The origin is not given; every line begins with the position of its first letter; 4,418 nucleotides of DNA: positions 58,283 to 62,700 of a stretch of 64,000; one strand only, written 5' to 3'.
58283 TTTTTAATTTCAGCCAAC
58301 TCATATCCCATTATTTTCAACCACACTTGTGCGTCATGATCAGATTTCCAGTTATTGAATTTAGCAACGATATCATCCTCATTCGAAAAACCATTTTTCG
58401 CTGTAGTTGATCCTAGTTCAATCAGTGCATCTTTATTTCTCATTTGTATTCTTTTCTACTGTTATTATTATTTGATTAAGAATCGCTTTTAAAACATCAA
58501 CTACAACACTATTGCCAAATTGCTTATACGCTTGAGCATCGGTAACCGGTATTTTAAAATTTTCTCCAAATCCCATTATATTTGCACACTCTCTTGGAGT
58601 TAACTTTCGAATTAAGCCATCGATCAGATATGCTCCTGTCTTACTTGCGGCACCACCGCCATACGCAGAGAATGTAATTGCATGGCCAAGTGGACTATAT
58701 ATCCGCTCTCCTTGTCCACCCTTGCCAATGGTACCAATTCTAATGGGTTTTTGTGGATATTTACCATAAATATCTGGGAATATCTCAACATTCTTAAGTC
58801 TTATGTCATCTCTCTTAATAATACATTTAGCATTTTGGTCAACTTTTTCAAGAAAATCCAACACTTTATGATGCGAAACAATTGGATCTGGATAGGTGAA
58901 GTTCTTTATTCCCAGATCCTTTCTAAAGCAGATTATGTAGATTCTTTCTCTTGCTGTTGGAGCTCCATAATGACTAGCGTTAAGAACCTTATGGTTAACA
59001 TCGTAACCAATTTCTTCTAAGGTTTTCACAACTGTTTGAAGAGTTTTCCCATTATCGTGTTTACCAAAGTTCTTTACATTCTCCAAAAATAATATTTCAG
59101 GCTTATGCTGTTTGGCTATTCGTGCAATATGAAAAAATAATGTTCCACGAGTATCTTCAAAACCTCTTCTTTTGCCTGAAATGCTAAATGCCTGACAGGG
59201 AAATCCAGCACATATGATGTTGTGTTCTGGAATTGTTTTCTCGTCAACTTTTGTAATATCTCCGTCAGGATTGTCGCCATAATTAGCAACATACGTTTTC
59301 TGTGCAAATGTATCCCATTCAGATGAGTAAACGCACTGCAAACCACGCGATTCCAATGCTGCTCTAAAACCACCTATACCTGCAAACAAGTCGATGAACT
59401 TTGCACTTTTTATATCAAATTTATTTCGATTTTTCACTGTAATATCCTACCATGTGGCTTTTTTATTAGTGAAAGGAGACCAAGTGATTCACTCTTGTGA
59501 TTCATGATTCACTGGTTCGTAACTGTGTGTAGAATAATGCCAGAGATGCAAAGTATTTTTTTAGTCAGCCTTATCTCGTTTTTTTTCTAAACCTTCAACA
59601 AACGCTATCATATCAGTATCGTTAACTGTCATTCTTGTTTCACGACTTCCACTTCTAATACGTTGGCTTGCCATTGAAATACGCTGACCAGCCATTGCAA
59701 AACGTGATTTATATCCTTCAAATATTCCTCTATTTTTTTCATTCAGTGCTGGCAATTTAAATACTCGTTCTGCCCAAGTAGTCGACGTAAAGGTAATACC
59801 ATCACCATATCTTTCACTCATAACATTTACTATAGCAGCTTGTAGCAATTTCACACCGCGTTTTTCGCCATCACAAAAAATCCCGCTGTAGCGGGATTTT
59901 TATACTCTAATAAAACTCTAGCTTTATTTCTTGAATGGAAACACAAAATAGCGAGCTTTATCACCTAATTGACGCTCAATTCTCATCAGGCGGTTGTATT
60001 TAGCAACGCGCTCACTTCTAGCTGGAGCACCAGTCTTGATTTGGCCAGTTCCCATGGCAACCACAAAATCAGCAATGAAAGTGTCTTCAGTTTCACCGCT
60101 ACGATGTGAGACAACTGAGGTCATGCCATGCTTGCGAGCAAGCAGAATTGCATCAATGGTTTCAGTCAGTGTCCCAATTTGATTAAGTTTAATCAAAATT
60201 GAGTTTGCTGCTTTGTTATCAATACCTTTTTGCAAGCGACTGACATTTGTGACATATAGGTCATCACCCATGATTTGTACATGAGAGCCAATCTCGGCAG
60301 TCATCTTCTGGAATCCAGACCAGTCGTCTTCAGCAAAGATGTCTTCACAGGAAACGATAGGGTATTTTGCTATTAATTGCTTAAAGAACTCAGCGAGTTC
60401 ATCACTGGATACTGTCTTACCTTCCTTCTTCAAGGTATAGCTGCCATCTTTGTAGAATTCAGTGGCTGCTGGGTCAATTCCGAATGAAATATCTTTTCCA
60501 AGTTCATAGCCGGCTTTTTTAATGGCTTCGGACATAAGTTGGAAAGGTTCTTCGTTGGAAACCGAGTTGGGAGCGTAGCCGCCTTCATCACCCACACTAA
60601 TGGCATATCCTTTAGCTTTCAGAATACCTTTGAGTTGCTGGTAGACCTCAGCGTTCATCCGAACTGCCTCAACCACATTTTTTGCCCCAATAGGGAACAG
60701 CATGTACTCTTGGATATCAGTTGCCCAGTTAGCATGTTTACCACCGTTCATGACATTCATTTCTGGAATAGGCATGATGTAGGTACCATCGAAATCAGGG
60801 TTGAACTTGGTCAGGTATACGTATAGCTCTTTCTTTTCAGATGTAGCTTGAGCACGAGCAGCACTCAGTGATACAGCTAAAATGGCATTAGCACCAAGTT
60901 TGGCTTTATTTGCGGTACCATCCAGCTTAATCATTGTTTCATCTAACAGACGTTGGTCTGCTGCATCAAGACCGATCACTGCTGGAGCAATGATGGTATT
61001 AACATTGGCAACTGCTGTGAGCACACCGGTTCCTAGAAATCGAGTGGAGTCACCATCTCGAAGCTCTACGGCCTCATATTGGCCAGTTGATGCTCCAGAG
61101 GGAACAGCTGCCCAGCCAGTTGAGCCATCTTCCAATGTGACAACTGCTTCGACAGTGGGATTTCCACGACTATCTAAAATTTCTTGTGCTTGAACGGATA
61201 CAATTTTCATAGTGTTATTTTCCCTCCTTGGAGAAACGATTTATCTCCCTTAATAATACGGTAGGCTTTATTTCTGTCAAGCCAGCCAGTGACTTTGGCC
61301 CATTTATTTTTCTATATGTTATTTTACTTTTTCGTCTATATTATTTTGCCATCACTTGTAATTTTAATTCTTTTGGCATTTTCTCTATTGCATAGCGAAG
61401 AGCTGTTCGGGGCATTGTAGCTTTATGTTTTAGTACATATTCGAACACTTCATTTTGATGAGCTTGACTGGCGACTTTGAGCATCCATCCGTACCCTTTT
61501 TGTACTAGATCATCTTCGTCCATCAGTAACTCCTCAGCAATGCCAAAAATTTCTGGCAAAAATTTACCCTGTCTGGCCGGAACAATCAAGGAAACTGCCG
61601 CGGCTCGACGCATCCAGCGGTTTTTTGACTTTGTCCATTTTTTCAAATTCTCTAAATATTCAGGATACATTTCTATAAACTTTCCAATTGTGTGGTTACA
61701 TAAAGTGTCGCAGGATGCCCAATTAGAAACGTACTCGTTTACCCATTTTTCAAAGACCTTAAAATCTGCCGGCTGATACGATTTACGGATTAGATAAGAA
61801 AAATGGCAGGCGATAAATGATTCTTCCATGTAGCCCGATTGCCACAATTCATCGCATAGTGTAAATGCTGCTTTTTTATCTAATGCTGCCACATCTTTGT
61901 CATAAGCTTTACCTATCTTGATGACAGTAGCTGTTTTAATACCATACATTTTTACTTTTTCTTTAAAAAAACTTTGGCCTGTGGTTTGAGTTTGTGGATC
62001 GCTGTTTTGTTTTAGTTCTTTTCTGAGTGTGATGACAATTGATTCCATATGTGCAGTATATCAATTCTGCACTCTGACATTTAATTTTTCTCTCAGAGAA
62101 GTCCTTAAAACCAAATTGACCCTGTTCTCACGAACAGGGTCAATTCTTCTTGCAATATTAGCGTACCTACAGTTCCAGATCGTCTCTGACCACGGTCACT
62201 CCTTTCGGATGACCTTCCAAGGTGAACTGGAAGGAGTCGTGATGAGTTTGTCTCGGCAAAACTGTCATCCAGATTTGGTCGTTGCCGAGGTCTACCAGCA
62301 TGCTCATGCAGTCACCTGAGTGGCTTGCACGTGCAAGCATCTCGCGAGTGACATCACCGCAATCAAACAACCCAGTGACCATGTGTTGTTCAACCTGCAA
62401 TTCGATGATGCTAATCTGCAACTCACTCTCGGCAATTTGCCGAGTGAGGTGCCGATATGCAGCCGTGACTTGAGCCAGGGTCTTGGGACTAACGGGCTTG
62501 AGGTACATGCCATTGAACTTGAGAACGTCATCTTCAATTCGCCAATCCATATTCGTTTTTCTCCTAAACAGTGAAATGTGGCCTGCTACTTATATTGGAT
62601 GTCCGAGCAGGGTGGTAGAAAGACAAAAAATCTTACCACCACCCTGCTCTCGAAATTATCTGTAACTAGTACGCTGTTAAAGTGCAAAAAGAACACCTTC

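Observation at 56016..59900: tRNA-linked island with a restriction-modification module and a decayed vsr between argG and eno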

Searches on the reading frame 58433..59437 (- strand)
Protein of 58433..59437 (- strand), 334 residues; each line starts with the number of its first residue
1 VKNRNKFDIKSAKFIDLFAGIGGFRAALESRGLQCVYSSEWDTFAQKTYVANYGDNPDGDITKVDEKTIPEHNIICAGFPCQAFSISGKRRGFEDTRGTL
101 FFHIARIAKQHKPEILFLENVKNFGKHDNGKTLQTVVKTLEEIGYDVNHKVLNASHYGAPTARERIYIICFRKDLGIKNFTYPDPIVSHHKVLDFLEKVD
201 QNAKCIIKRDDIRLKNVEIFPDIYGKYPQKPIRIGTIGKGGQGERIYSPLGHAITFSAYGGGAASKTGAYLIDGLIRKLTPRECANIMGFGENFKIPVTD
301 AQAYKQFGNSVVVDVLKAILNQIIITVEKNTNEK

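Call 7: search_protein_families(library=pfam, proteins=[window:58433-59437:-], max_evalue=0.1)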
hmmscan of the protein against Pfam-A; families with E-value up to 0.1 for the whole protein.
window:58433-59437:- (334 aa): 1 family
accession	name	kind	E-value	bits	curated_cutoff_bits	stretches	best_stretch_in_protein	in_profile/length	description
PF00145.23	DNA_methylase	-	8.6e-93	311.7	22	1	13-324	2-323/324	C-5 cytosine-specific DNA methylase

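Call 8: search_protein_families(library=ncbifam, proteins=[window:58433-59437:-], max_evalue=0.1)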
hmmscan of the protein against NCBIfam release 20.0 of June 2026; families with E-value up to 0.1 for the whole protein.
window:58433-59437:- (334 aa): 3 families
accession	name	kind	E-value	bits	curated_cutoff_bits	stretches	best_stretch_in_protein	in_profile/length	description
TIGR00675.1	dcm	superfamily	6.6e-93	311.9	100.65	1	14-323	1-329/329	DNA (cytosine-5-)-methyltransferase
NF007772.0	PRK10458.1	subfamily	1.2e-61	208.8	710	3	59-182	157-298/472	DNA cytosine methylase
NF053562.1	Rkd3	equivalog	0.058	13.4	90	0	302-328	26-52/56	arcadin-3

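Call 9: search_protein_families(library=padloc, proteins=[window:58433-59437:-], max_evalue=0.1)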
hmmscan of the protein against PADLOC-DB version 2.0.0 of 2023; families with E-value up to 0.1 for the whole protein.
window:58433-59437:- (334 aa): 63 families (the best 25 are shown)
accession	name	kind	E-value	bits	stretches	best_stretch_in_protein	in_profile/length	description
PDLC03272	MTase_II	-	3.1e-113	377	1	6-333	69-396/407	Type II methyltransferase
PDLC03361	MTase_II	-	1.2e-84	282.8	2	11-196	86-312/455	Type II methyltransferase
PDLC02653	DrmMII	-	4.2e-78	260.6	2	11-197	4-196/333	DrmMII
PDLC03217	MTase_II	-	3.9e-73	245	1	12-324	385-698/703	Type II methyltransferase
PDLC03378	MTase_II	-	1.3e-66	223.2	1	12-332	3-335/344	Type II methyltransferase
PDLC03242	MTase_II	-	2.1e-66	222.5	2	12-185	101-274/409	Type II methyltransferase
PDLC03716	oMTase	-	1.5e-62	209.7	2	9-198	36-228/349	orphan methyltransferase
PDLC03734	oMTase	-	7.6e-54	181.4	2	13-200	5-192/444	orphan methyltransferase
PDLC00034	DruM2|DruM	-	1.1e-52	177.1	2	12-192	8-210/457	DNA cytosine methylase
PDLC03733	oMTase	-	1.5e-52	176.9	3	67-180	167-298/476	orphan methyltransferase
PDLC03234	MTase_II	-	4.2e-50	169.1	2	11-192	4-192/375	Type II methyltransferase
PDLC03286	MTase_II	-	3e-49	165.4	1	13-171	2-168/185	Type II methyltransferase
PDLC03326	MTase_II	-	2.2e-47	160.2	2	13-191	6-194/412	Type II methyltransferase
PDLC00026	DruM2|DruM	-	3.1e-45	153.2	1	12-331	5-322/336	DNA cytosine methylase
PDLC00027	DruM2|DruM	-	7.5e-45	151.8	2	11-190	11-189/361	DNA cytosine methylase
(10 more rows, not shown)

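Call 14: search_solved_structures(query=window:58433-59437:-, show_alignments=1)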
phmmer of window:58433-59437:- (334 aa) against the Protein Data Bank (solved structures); distinct sequences matched with E-value up to 0.001: 50.
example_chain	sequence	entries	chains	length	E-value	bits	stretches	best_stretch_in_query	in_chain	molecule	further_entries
10mh_A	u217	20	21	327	3.6e-119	400.9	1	10-321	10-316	PROTEIN (CYTOSINE-SPECIFIC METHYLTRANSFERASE HHAI) | HaeIII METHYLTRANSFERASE | Modification methylase HhaI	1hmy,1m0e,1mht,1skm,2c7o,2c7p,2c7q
2zcj_A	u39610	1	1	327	9.4e-119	399.6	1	10-321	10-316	Modification methylase HhaI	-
2uyc_A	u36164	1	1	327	1.8e-118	398.6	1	10-321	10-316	MODIFICATION METHYLASE HHAI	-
2uz4_A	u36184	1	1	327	1.8e-118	398.6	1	10-321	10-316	MODIFICATION METHYLASE HHAI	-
2z6u_A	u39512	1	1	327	2.5e-118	398.2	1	10-321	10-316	Modification methylase HhaI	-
2z6q_A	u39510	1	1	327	2.5e-118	398.2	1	10-321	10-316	Modification methylase HhaI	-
1svu_A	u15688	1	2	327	3.2e-118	397.8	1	10-321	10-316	Modification methylase HhaI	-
1fjx_A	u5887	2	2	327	3.5e-118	397.7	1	10-321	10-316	HHAI DNA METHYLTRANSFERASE | MODIFICATION METHYLASE HHAI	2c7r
2i9k_A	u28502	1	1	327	4.6e-118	397.3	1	10-321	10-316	Modification methylase HhaI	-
2uyh_A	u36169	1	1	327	6.5e-118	396.8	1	10-321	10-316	MODIFICATION METHYLASE HHAI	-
2z6a_A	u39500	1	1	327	6.5e-118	396.8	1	10-321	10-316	Modification methylase HhaI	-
3lx6_A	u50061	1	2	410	2.6e-50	174.6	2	12-183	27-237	Cytosine-specific methyltransferase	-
3me5_A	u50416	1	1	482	5.3e-50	173.6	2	12-183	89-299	Cytosine-specific methyltransferase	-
1dct_A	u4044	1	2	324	6.5e-36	127.3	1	14-185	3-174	PROTEIN (MODIFICATION METHYLASE HAEIII)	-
3ubt_Y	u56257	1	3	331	1.2e-34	123.1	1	14-185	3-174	Modification methylase HaeIII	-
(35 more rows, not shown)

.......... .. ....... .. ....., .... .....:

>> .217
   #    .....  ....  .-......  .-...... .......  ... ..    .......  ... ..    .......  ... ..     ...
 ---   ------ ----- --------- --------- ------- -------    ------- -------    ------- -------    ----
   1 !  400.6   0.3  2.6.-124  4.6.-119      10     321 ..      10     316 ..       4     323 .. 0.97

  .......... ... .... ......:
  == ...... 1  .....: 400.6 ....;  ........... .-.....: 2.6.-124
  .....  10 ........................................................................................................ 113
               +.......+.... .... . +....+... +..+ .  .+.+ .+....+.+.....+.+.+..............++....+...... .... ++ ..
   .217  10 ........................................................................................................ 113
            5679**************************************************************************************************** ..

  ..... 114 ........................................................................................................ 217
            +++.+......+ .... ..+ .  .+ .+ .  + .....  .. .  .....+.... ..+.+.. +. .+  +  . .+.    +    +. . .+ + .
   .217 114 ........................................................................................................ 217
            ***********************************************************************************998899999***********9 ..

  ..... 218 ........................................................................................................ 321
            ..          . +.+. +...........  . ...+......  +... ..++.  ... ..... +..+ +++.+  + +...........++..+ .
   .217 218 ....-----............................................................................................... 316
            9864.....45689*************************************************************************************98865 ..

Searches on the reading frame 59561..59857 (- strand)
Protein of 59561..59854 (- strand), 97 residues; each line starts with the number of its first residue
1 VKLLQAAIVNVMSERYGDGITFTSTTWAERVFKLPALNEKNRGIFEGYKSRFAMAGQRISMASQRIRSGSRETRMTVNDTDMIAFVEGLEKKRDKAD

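Call 7: search_protein_families(library=pfam, proteins=[window:59561-59854:-], max_evalue=0.1)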
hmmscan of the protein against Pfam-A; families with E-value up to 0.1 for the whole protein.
window:59561-59854:- (97 aa): 1 family
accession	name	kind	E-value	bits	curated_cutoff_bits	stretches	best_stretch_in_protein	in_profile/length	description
PF06514.17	PsbU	-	0.0044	17.4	24.5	1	29-67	49-89/93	Photosystem II 12 kDa extrinsic protein (PsbU)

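Call 8: search_protein_families(library=ncbifam, proteins=[window:59561-59854:-], max_evalue=0.1)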
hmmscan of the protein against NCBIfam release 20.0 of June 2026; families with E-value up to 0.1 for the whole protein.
window:59561-59854:- (97 aa): 1 family
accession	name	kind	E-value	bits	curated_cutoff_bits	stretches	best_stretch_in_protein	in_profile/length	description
NF004769.0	PRK06107.1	equivalog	0.063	12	617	1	4-62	196-253/402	aspartate transaminase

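Call 9: search_protein_families(library=padloc, proteins=[window:59561-59854:-], max_evalue=0.1)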
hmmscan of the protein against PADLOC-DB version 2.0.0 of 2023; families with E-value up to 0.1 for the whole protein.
window:59561-59854:- (97 aa): 0 families

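Call 23: search_protein_families(library=pfam, proteins=[window:59564-59857:-], max_evalue=10)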
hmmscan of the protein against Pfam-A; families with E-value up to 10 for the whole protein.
seq(98 aa): 1 family
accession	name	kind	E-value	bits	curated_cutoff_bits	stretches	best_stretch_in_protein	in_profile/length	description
PF06514.17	PsbU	-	0.0045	17.4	24.5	1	30-68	49-89/93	Photosystem II 12 kDa extrinsic protein (PsbU)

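Call 25: search_protein_families(library=phrogs, proteins=[window:59561-59854:-], max_evalue=1)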
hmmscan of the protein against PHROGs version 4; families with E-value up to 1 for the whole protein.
window:59561-59854:- (97 aa): 1 family
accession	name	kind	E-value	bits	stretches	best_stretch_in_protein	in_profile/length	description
phrog_25615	-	unknown function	0.27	12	0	66-91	13-38/57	-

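Call 31: find_homologous_proteins(query=window:59561-59854:-, max_evalue=0.01)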
Query window:59561-59854:- (97 aa): 1 proteins with E <= 0.01 among 1 candidates.
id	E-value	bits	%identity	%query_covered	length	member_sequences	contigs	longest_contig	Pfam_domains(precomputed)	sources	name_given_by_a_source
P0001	1.5e-55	202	100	100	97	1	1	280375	-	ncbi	-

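Call 33: find_encoding_contigs(protein=P0001, flank=3000, max_places=3)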
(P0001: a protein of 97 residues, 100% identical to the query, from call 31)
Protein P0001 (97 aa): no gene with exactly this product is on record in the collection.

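Call 37: find_encoding_contigs(protein=P0005, flank=10000, max_places=10)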
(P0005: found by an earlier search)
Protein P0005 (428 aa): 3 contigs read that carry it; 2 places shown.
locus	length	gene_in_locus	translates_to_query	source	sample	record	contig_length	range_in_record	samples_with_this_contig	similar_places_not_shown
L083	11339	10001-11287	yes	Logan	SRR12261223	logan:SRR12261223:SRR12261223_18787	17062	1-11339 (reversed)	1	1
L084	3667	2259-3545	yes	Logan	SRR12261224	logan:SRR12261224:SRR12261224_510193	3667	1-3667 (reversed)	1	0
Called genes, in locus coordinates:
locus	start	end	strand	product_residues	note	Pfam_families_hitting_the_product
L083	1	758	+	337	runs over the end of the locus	PF25919:BSH_CusB (faint), PF25917:BSH_RND, PF25973:BSH_CzcB (weak), PF25984:BSH_YknX (weak), PF25967:RND-MFP_C, PF25975:CzcB_C (weak), PF25989:YknX_C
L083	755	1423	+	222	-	PF02463:SMC_N (weak), PF00005:ABC_tran, PF13304:AAA_21 (faint)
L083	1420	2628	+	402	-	PF12704:MacB_PCD, PF02687:FtsX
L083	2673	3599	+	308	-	PF01699:Na_Ca_ex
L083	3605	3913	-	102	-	-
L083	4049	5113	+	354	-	PF04014:MazE_antitoxin, PF01895:PhoU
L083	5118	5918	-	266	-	PF01966:HD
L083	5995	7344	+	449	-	PF13231:PMT_2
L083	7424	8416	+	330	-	PF00248:Aldo_ket_red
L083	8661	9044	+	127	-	-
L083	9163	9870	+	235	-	PF08713:DNA_alkylation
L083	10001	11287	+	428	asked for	PF03952:Enolase_N, PF00113:Enolase_C, PF13378:MR_MLE_C (weak), PF07476:MAAL_C (weak)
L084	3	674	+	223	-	?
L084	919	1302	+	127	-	-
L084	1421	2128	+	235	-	PF08713:DNA_alkylation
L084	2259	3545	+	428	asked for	PF03952:Enolase_N, PF00113:Enolase_C, PF13378:MR_MLE_C (weak), PF07476:MAAL_C (weak)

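Call 89: predict_structure(protein=window:59561-59854:-)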
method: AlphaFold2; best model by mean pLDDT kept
length: 97 residues; sequences in the alignment: 1
mean_pLDDT: 44.5   pTM: 0.27
mean pLDDT of the five models: 44.5, 43.0, 42.6, 41.1, 40.8
residues with pLDDT >= 90: 0; 70-90: 0; 50-70: 16; < 50: 81
segments of 3 or more residues with pLDDT < 50: 1-7, 9-33, 41-43, 45-81, 92-97
pLDDT, mean of each block of 10 residues (from residue 1): 43 45 46 50 48 39 34 42 52 48
secondary structure, 60 per line:
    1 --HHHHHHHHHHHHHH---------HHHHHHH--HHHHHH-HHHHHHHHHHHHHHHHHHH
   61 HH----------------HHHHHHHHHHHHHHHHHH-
elements in order: H3-16 H26-32 H35-40 H42-62 H79-96

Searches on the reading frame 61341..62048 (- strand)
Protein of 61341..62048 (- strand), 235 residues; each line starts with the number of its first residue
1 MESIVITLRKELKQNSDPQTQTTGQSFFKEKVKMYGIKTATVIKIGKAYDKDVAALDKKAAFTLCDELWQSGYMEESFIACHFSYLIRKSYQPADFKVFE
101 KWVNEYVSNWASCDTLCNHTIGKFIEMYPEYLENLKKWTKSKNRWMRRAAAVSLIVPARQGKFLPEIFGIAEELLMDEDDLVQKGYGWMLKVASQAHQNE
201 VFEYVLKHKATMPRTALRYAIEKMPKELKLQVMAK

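Call 7: search_protein_families(library=pfam, proteins=[window:61341-62048:-], max_evalue=0.1)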
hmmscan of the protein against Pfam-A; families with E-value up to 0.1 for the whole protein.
window:61341-62048:- (235 aa): 1 family
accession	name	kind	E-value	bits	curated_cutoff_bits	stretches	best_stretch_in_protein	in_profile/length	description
PF08713.17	DNA_alkylation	-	1e-64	218.6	21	1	8-224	1-213/213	DNA alkylation repair enzyme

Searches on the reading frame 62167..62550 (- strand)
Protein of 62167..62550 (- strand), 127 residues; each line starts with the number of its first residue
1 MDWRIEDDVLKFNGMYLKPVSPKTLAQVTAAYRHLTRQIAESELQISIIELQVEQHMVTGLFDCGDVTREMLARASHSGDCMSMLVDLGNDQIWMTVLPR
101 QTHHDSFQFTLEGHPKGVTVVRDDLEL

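Call 7: search_protein_families(library=pfam, proteins=[window:62167-62550:-], max_evalue=0.1)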
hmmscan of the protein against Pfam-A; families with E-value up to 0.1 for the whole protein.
window:62167-62550:- (127 aa): 1 family
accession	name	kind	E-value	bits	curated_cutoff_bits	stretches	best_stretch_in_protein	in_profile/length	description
PF13679.12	Methyltransf_32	-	0.031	14.7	27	1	38-83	81-129/143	Methyltransferase domain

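Call 25: search_protein_families(library=phrogs, proteins=[window:62167-62550:-], max_evalue=1)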
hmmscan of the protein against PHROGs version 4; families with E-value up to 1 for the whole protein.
window:62167-62550:- (127 aa): 1 family
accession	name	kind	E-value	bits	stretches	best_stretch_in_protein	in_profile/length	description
phrog_37768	-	unknown function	0.19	13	1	40-88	53-100/106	-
